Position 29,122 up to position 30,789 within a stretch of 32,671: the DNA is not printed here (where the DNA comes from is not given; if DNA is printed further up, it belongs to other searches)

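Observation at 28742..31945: Compact AT-rich operon: atypical GNAT-like protein + SucD-like acylating aldehyde dehydrogenase + omega-aminotransferase, not matching a canonical pathway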

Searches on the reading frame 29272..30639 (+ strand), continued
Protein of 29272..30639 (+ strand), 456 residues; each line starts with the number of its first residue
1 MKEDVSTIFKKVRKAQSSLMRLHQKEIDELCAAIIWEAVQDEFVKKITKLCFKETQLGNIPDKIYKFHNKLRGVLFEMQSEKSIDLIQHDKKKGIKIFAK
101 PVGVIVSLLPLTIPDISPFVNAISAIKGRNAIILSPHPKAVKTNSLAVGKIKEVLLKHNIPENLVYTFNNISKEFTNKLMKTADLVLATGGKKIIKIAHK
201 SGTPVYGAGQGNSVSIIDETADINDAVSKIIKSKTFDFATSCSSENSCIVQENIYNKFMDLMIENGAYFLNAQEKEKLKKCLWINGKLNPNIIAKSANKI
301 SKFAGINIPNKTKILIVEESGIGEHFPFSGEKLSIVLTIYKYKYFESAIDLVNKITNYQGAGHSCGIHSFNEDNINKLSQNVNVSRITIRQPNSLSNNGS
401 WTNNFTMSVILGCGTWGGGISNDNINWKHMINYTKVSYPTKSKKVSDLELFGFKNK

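Call 92: search_protein_families(library=ncbifam, proteins=[L097:1402-2391:+, L097:2409-3236:+, L097:3266-5197:+, L097:5218-6114:+, L097:6149-7150:+, L097:7183-7968:+, L094:12347-13858:+, L094:14005-15372:+, L094:15494-16750:-, L098:10823-12064:+], max_evalue=1e-20)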
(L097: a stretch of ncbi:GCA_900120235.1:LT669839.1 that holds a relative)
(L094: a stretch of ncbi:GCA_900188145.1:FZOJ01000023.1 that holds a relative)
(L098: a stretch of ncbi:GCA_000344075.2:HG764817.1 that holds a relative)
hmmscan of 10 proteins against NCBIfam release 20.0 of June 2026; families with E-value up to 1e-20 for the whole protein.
L097:1402-2391:+ (330 aa): 12 families
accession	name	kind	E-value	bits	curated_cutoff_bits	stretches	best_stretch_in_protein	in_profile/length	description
TIGR04382.1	myo_inos_iolC_N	equivalog_domain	4.1e-122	407.3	300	1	12-325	2-309/309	5-dehydro-2-deoxygluconokinase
NF047869.1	myo_kin_aldol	exception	1.4e-56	192.1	600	1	7-326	2-332/586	bifunctional 5-dehydro-2-deoxygluconokinase/5-dehydro-2-deoxyphosphogluconate aldolase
NF040938.1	KDG_KDGal_kin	equivalog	8.9e-46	156.4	400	1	15-326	2-304/305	bifunctional 2-dehydro-3-deoxygluconokinase/2-dehydro-3-deoxygalactonokinase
NF041332.1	KDG_KDGal_kin_Halo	equivalog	1.2e-37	130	440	1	13-305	3-291/320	bifunctional 2-dehydro-3-deoxygluconokinase/2-dehydro-3-deoxygalactonokinase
NF006957.1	PRK09434.1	equivalog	3e-37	128.8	450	1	17-311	7-282/302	fructokinase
TIGR02152.1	D_ribokin_bact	equivalog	1.3e-34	119.9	299.65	1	36-322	27-297/298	ribokinase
NF041633.1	trifunc_aldol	exception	9.7e-30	103.5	700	1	9-212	239-441/580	KHG/KDPG aldolase/sugar kinase fusion protein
NF049991.1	TagKinase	equivalog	1.8e-29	102.5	420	1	15-327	11-317/321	tagatose kinase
NF008353.0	PRK11142.1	equivalog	2.3e-28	99.6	341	1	39-327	34-305/307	ribokinase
NF053626.1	RibKinHalex1628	equivalog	6e-25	88.3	330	1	44-326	38-292/293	ATP-dependent ribose-1-phosphate kinase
NF041134.1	R1P_kin_Thcocales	equivalog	3e-24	85.9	500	1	42-325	35-282/291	ADP-dependent ribose-1-phosphate kinase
NF007321.0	PRK09813.1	equivalog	1.4e-21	77.1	247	0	229-309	179-258/261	fructoselysine 6-kinase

L097:2409-3236:+ (276 aa): 18 families
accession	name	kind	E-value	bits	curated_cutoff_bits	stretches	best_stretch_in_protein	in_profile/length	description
TIGR01859.1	fruc_bis_ald_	equivalog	6.5e-80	268.8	343.05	1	2-275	1-277/282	class II fructose-1,6-bisphosphate aldolase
NF009497.0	PRK12857.1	equivalog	1.4e-75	254.2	423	1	1-275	2-279/284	class II fructose-1,6-bisphosphate aldolase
TIGR00167.1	cbbA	subfamily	7.7e-69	232.2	215.6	1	1-275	2-285/290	ketose-bisphosphate aldolase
NF006626.0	PRK09195.1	subfamily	3.1e-68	230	384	1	1-273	2-277/284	tagatose-bisphosphate aldolase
NF009374.0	PRK12737.1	subfamily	1.5e-67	227.6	383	1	2-274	3-278/284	tagatose-bisphosphate aldolase subunit GatY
NF006042.0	PRK08185.1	subfamily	8.3e-67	225.5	405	1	1-274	1-278/287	hypothetical protein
TIGR01858.1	tag_bisphos_ald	equivalog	1.7e-62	211.1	443.55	1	3-275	2-277/282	tagatose bisphosphate family class II aldolase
NF005288.0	PRK06806.1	equivalog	5.5e-60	203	396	1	2-247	3-249/281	class II fructose-bisphosphate aldolase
NF005943.0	PRK07998.1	equivalog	3.3e-57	194.1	364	1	2-274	3-275/283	class II aldolase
NF005284.0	PRK06801.1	equivalog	8.6e-52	176.3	406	1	2-269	3-275/286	ketose 1,6-bisphosphate aldolase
NF009375.0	PRK12738.1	equivalog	2.7e-49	167.9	542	1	3-274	4-278/286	tagatose-bisphosphate aldolase subunit KbaY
NF005823.0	PRK07709.1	equivalog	5.9e-49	167.4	545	1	2-275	3-280/285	class II fructose-bisphosphate aldolase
NF004493.0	PRK05835.1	equivalog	1.1e-48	166.1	558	1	1-212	1-218/307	class II fructose-bisphosphate aldolase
NF006376.0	PRK08610.1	equivalog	2e-48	165.6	527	1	2-275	3-280/286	class II fructose-bisphosphate aldolase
NF005481.0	PRK07084.1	equivalog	5.7e-47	160.5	511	1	2-220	12-242/324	class II fructose-bisphosphate aldolase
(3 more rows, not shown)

L097:3266-5197:+ (644 aa): 45 families (the best 25 are shown)
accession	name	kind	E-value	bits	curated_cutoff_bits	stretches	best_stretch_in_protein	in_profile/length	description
TIGR04377.1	myo_inos_iolD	equivalog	1.5e-297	988.4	715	1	5-642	1-615/616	3D-(3,5/4)-trihydroxycyclohexane-1,2-dione acylhydrolase (decyclizing)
NF004919.0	PRK06276.1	equivalog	1.1e-62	212.1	866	1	33-605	15-542/582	acetolactate synthase large subunit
TIGR00118.1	acolac_lg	equivalog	1.4e-62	211.9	538.35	1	33-601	15-534/557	biosynthetic-type acetolactate synthase large subunit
NF006187.0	PRK08322.1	equivalog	1.8e-61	208.2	509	1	31-374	17-343/548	acetolactate synthase large subunit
NF004710.0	PRK06048.1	equivalog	2.6e-60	204.5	976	1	4-377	6-355/561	acetolactate synthase large subunit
NF006524.0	PRK08978.1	equivalog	1.8e-56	191.6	738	1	33-379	15-347/548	acetolactate synthase 2 catalytic subunit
NF005039.0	PRK06456.1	equivalog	5.8e-56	190.1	868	1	27-601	13-544/572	acetolactate synthase large subunit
NF006122.0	PRK08266.1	subfamily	7.9e-55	186.3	571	1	31-383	19-351/543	hypothetical protein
NF005584.0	PRK07282.1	equivalog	2.1e-54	185.1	970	1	33-601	24-540/566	acetolactate synthase large subunit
NF005651.0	PRK07418.1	subfamily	6.2e-54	183.2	942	1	61-382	65-378/617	acetolactate synthase large subunit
NF006319.0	PRK08527.1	equivalog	8.1e-54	183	905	1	62-601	48-538/565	acetolactate synthase large subunit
NF005860.0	PRK07789.1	equivalog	1.1e-53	182.5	881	1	61-606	77-583/615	acetolactate synthase large subunit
NF006016.1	PRK08155.1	equivalog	8.4e-53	179.6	870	1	41-381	27-353/554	acetolactate synthase large subunit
NF006052.0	PRK08199.1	subfamily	2.9e-52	177.7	539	1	49-607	40-543/559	thiamine pyrophosphate protein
NF008431.0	PRK11269.1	equivalog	8e-51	173.2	791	1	43-592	30-542/591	glyoxylate carboligase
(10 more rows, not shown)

L097:5218-6114:+ (299 aa): 1 family
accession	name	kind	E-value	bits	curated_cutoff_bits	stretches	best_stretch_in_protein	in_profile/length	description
TIGR04379.1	myo_inos_iolE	equivalog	4.2e-120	400.7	290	1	6-296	1-289/290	myo-inosose-2 dehydratase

L097:6149-7150:+ (334 aa): 6 families
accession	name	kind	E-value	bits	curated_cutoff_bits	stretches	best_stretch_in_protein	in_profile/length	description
TIGR04380.1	myo_inos_iolG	equivalog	2.6e-145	483.4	355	1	4-333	1-330/330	inositol 2-dehydrogenase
NF040723.1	UDP-GlcNAcDh_Arch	equivalog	7.4e-48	163.6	450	1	5-326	1-301/302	UDP-N-acetylglucosamine 3-dehydrogenase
NF052679.1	InsChiInosDhIolG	equivalog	1.6e-44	152.4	540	1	4-327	2-320/343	bifunctional inositol 2-dehydrogenase/D-chiro-inositol 1-dehydrogenase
NF052479.1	LevoglcsnDh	equivalog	1.8e-31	109.2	650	1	3-198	2-211/386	levoglucosan dehydrogenase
NF041392.1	XylDh_Gfo6_Halo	equivalog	1.1e-23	83.6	350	1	41-333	53-349/350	D-xylose 1-dehydrogenase Gfo6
NF058563.1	BT_2159_fam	equivalog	7.3e-23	81.1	650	1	5-195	1-190/350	disaccharide 3-dehydrogenase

L097:7183-7968:+ (262 aa): 1 family
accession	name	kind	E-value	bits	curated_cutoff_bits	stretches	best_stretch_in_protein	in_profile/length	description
TIGR04378.1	myo_inos_iolB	equivalog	5.9e-32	111.2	205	1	29-251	15-246/247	5-deoxy-glucuronate isomerase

L094:12347-13858:+ (504 aa): 3 families
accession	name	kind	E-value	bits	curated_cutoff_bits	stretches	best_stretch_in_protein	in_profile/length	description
TIGR00800.1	ncs1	subfamily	2.3e-104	349.6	353.1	1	32-459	1-439/447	NCS1 family nucleobase:cation symporter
NF008476.1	PRK11375.1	equivalog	1e-84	285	620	1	28-481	5-466/467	allantoin permease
NF047713.1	AllantTportGProt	equivalog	2.3e-75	254.1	800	1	28-482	10-470/471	allantoin transporter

L094:14005-15372:+ (456 aa): 28 families (the best 25 are shown)
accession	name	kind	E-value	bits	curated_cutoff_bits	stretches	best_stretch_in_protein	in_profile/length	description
TIGR02033.1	D-hydantoinase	equivalog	8.7e-160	532.6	393.25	1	3-452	1-454/454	dihydropyrimidinase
NF009941.0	PRK13404.1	subfamily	3.6e-141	471.1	647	1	2-453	5-462/478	dihydropyrimidinase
TIGR03178.1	allantoinase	equivalog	1.9e-95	320.2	357.85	1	2-451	1-440/441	allantoinase AllB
NF004839.0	PRK06189.1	equivalog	1.6e-93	313.8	631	1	1-453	3-448/451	allantoinase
NF002668.0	PRK02382.1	equivalog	6.8e-81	272.2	452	1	11-454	6-430/436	dihydroorotase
TIGR00857.1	pyrC_multi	subfamily_domain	4.4e-76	256.5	279.05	1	18-437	5-411/412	dihydroorotase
NF005960.0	PRK08044.1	equivalog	3e-75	253.6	688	1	1-452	3-450/453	allantoinase AllB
NF006559.0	PRK09060.1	equivalog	1.9e-73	247.3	482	1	1-444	5-431/444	dihydroorotase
NF058539.1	ergo_uti2_ErtD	equivalog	1.2e-71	241.9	650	1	2-452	3-447/449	hydantoin-5-propionate amidohydrolase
NF005751.0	PRK07575.1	equivalog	2.8e-70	237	529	1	2-443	4-428/440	dihydroorotase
NF058538.1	ergo_util_ErtD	equivalog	2.3e-68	231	600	1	2-451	2-445/446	hydantoin-5-propionate amidohydrolase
NF006688.0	PRK09236.1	equivalog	9e-63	212.6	535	1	2-444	3-435/444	dihydroorotase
NF003271.0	PRK04250.1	equivalog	5.4e-58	196.5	405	1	2-444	3-397/407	dihydroorotase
NF006837.0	PRK09357.1-2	equivalog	1.7e-56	191.7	575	1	1-439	1-426/428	dihydroorotase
NF006836.0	PRK09357.1-1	equivalog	1.9e-56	191.6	538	1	4-440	5-429/432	dihydroorotase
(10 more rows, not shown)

L094:15494-16750:- (418 aa): 6 families
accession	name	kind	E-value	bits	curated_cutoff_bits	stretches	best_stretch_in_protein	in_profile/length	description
NF006183.0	PRK08318.1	equivalog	5.8e-189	628.2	335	1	4-402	2-403/422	NAD-dependent dihydropyrimidine dehydrogenase subunit PreA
NF005574.0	PRK07259.1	equivalog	5.1e-58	196.4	269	1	4-319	3-302/304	dihydroorotate dehydrogenase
TIGR01037.2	pyrD_sub1_fam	subfamily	1.8e-55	188.1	270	1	6-319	1-299/300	dihydroorotate dehydrogenase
NF041011.1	dihydoor_dh_Arch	equivalog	5.4e-47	160.3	330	1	9-319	2-287/289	dihydroorotate dehydrogenase PyrD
NF005741.0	PRK07565.1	subfamily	2.1e-28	99.4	303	1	5-319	3-306/335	dihydroorotate dehydrogenase-like protein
NF002702.0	PRK02506.1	equivalog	3.1e-26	92.2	301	1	86-318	79-308/313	dihydroorotate oxidase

L098:10823-12064:+ (414 aa): 28 families (the best 25 are shown)
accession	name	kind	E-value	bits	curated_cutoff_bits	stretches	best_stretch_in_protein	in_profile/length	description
TIGR01910.1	DapE-ArgE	subfamily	1.4e-76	258.2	217.6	1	17-402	1-373/373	ArgE/DapE family deacylase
NF006365.0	PRK08588.1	subfamily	2.2e-71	241.2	289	1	11-412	4-382/383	succinyl-diaminopimelate desuccinylase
NF006399.0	PRK08651.1-2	equivalog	4e-61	207.2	381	1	14-402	4-396/405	succinyl-diaminopimelate desuccinylase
NF010589.0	PRK13983.1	equivalog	7.3e-53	180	333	1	13-405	13-404/409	M20 family metallo-hydrolase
NF009558.0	PRK13013.1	equivalog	5.6e-52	176.8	428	1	13-233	15-238/429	acetylornithine deacetylase/succinyl-diaminopimelate desuccinylase family protein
NF009555.0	PRK13004.1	equivalog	2e-51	175.1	321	1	13-412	14-397/399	YgeY family selenium metabolism-linked hydrolase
NF005373.0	PRK06915.1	equivalog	2.3e-50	171.8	428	1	65-406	79-413/422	peptidase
NF006400.0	PRK08651.1-3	equivalog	6.2e-45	153.7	374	1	26-404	17-400/410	succinyl-diaminopimelate desuccinylase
NF009557.0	PRK13009.1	equivalog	1.7e-43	149.2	284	1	15-403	4-367/377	succinyl-diaminopimelate desuccinylase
NF005306.0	PRK06837.1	subfamily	5.3e-43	147.4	376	1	63-402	80-413/427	ArgE/DapE family deacylase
TIGR01892.1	AcOrn-deacetyl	equivalog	7.4e-42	143.7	297.7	1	38-398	16-356/365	acetylornithine deacetylase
NF003474.0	PRK05111.1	equivalog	6.7e-41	140.4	460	1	13-400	5-370/383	acetylornithine deacetylase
TIGR03526.1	selenium_YgeY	hypoth_equivalog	2.1e-39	135.5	321.5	1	14-411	13-394/395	YgeY family selenium metabolism-linked hydrolase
NF005710.0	PRK07522.1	subfamily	2.1e-38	132.5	412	1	39-398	28-376/391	acetylornithine deacetylase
TIGR01246.1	dapE_proteo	equivalog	1.5e-37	129.5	361.8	1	18-403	3-363/370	succinyl-diaminopimelate desuccinylase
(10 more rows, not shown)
